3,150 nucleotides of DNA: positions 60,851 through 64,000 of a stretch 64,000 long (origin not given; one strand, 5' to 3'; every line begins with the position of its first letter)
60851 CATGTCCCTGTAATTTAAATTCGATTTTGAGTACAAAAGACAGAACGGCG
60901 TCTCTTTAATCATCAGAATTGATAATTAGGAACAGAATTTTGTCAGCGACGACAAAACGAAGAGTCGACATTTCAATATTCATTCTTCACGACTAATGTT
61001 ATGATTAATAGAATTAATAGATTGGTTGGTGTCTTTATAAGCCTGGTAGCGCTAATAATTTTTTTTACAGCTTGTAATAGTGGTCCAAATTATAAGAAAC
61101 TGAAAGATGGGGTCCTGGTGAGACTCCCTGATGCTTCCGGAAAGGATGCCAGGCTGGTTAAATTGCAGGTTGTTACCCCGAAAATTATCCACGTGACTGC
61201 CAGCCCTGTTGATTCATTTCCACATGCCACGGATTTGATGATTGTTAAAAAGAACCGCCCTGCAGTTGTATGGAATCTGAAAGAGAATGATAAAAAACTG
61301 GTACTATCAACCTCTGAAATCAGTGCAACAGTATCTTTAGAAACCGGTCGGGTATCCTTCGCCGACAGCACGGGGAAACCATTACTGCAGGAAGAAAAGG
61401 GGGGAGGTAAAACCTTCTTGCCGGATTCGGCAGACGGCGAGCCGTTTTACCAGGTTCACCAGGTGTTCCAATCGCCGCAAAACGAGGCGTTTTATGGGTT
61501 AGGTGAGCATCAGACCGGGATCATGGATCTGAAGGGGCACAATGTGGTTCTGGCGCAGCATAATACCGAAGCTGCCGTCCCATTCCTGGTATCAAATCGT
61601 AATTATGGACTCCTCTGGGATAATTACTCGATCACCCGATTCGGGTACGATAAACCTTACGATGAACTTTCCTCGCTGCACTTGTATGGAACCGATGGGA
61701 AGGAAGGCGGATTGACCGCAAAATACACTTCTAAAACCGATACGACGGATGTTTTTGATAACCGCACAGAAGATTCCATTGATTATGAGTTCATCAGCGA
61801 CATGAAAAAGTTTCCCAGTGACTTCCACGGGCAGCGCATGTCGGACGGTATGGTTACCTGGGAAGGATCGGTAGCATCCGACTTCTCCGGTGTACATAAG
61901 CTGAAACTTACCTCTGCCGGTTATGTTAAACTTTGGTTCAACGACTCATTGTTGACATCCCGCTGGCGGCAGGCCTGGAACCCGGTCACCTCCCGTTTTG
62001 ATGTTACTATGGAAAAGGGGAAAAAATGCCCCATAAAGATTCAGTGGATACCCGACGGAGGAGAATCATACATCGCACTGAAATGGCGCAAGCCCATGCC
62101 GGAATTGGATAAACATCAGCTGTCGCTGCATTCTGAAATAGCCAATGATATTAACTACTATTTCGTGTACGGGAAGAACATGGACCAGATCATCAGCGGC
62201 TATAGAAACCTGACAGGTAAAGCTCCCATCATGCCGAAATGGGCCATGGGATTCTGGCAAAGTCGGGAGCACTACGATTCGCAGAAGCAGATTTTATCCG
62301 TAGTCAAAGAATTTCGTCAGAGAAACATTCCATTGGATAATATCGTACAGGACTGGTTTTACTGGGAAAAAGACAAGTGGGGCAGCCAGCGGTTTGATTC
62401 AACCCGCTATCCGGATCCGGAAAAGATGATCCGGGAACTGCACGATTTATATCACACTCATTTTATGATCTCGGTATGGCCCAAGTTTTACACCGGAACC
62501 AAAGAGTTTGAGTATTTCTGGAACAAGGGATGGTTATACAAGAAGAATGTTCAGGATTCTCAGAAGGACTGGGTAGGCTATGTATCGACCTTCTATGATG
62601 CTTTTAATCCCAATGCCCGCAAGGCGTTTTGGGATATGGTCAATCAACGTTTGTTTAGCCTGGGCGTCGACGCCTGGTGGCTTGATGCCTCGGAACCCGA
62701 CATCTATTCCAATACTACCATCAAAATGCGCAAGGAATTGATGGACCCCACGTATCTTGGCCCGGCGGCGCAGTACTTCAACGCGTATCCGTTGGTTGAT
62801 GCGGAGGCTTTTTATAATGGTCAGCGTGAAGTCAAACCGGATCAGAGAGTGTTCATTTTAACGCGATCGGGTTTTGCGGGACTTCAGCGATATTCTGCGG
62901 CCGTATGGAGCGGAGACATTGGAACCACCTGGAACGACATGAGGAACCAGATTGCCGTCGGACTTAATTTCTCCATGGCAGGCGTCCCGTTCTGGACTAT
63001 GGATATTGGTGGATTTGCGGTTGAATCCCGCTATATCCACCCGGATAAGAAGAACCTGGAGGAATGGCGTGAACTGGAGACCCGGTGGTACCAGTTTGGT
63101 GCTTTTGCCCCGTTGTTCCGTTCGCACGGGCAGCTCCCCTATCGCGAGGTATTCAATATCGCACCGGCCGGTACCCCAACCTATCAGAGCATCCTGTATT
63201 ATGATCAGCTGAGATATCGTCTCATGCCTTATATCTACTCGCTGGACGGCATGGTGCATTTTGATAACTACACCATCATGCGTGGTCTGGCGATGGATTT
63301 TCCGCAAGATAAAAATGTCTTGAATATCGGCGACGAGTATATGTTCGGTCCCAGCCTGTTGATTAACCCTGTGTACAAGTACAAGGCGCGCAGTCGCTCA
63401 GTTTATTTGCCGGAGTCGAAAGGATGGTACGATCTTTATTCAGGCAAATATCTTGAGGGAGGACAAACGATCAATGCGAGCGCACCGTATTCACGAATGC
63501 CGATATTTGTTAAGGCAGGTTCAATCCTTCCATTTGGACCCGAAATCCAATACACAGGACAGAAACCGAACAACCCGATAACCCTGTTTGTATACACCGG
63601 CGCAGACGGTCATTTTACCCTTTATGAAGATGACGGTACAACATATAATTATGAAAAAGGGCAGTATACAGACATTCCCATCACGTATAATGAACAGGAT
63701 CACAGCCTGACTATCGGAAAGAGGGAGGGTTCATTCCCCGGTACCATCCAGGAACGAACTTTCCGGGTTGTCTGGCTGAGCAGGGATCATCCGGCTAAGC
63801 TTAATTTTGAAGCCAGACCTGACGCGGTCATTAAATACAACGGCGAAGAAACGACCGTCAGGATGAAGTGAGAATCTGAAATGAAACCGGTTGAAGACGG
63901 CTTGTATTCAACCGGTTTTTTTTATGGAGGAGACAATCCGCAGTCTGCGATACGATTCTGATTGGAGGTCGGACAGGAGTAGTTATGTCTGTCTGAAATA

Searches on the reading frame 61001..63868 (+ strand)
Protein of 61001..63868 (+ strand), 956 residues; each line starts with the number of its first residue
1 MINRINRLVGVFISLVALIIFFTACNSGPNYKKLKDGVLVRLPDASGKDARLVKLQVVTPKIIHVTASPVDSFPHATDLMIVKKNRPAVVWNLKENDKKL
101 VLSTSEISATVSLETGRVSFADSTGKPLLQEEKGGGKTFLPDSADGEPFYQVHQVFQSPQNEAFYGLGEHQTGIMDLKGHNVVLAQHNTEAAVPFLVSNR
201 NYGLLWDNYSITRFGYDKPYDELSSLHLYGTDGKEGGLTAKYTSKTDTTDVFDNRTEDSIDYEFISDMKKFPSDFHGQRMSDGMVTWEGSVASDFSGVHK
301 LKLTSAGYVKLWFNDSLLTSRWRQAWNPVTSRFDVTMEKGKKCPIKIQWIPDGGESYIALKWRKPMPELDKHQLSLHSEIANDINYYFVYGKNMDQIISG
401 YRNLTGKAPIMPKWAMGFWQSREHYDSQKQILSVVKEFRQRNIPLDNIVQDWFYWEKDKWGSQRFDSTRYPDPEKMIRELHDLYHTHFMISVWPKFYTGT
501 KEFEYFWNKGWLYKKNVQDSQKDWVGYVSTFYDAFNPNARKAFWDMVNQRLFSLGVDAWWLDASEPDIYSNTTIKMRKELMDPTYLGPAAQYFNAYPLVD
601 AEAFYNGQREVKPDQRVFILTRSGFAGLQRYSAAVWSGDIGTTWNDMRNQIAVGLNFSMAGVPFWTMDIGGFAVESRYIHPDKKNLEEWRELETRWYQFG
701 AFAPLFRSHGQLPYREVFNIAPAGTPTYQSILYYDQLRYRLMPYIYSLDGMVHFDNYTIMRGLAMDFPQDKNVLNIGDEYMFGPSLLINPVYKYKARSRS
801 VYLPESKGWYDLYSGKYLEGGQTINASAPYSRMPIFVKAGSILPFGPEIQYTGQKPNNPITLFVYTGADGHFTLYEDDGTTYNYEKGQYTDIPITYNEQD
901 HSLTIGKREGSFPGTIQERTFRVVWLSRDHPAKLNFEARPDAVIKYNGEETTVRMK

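Call 20: search_protein_families(library=pfam, proteins=[window:61001-63868:+], max_evalue=0.0001)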
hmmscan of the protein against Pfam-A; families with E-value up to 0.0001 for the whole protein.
window:61001-63868:+ (956 aa): 5 families
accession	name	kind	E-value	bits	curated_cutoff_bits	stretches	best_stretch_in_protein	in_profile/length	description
PF01055.32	Glyco_hydro_31_2nd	-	1.1e-96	324.5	23.5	1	409-748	2-328/328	Glycosyl hydrolases family 31 TIM-barrel domain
PF21365.3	Glyco_hydro_31_3rd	-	5.1e-28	97.8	24.4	1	757-843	2-87/87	Glycosyl hydrolase family 31 C-terminal domain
PF17137.9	DUF5110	-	2.2e-24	85.7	27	1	859-926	1-69/71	Domain of unknown function (DUF5110)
PF13802.12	Gal_mutarotas_2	-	3.8e-18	66.9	27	1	53-214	2-183/184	Glycosyl hydrolase 31 N-terminal galactose mutarotase-like domain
PF07691.17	PA14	-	5.8e-08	33.1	24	1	237-365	4-136/147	PA14 domain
